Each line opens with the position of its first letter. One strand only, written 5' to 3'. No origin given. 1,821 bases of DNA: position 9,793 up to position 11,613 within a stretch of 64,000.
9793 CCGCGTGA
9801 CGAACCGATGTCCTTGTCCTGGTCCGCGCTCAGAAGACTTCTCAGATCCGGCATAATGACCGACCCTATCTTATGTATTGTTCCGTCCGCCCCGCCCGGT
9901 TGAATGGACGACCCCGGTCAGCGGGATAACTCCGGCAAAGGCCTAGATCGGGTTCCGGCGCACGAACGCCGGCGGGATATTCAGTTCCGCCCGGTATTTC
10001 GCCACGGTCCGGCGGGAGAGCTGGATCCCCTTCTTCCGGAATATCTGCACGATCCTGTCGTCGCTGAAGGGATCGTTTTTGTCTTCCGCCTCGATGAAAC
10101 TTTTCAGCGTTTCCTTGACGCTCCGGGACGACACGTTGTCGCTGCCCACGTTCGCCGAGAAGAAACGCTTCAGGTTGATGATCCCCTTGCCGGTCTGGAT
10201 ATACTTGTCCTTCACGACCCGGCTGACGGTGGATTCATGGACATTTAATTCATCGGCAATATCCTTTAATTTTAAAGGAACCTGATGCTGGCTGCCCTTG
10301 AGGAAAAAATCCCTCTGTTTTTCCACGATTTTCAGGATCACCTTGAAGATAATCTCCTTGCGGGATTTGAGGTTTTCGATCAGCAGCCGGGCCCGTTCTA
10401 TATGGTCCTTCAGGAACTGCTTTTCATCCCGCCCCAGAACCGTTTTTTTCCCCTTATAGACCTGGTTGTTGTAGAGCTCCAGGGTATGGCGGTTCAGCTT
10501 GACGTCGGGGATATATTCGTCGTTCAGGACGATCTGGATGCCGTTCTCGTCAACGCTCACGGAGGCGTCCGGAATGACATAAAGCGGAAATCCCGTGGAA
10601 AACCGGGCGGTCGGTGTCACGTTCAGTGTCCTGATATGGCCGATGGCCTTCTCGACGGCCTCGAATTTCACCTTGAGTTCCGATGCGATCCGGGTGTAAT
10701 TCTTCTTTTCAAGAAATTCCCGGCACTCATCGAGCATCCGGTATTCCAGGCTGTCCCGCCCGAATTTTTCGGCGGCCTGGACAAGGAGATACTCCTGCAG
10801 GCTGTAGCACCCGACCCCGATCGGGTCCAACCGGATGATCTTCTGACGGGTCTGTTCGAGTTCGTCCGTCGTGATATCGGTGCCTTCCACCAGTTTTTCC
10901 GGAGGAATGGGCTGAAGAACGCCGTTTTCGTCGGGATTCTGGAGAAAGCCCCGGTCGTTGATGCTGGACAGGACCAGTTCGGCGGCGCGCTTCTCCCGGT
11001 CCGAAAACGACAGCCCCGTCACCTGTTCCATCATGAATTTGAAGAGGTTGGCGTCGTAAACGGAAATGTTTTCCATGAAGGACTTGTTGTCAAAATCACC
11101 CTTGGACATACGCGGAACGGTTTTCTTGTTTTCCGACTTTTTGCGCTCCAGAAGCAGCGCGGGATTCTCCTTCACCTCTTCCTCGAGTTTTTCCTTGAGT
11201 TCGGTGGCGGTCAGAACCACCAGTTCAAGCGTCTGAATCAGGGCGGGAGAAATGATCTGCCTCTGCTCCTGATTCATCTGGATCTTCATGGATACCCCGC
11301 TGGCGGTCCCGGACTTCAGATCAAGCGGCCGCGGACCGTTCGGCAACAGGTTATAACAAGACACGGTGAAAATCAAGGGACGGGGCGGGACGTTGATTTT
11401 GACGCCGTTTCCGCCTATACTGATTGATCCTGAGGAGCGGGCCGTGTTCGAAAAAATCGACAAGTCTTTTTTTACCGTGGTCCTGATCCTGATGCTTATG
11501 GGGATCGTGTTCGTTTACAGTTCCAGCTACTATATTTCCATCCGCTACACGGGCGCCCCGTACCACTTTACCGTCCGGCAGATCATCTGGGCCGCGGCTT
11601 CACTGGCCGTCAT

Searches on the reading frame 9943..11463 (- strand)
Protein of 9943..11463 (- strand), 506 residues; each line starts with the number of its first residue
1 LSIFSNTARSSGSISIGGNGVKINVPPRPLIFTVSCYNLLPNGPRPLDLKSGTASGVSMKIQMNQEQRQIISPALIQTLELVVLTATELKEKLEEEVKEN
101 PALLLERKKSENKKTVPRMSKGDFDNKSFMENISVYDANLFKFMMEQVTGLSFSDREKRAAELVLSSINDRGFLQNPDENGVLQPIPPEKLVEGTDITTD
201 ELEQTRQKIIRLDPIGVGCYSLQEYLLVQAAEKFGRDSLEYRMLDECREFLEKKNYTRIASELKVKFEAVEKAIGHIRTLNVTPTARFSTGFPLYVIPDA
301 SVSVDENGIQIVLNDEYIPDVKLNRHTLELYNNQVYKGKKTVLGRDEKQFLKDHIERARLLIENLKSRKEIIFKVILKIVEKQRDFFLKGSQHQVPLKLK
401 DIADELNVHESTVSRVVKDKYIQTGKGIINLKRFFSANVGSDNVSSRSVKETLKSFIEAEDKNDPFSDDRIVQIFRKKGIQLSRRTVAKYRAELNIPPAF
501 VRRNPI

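Call 71: search_protein_families(library=pfam, proteins=[window:9943-11463:-], max_evalue=0.0001)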
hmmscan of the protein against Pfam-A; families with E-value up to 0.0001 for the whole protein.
window:9943-11463:- (506 aa): 3 families
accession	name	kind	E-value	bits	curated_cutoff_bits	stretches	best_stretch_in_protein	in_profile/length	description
PF04552.19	Sigma54_DBD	-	1.6e-54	184.4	22.8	1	349-503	2-159/160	Sigma-54, DNA binding domain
PF04963.19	Sigma54_CBD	-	5.4e-37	127.8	22.9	1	130-325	2-183/185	Sigma-54 factor, core binding domain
PF00309.25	Sigma54_AID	-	3.9e-09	36.6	23.8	1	61-103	2-44/46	Sigma-54 factor, Activator interacting domain (AID)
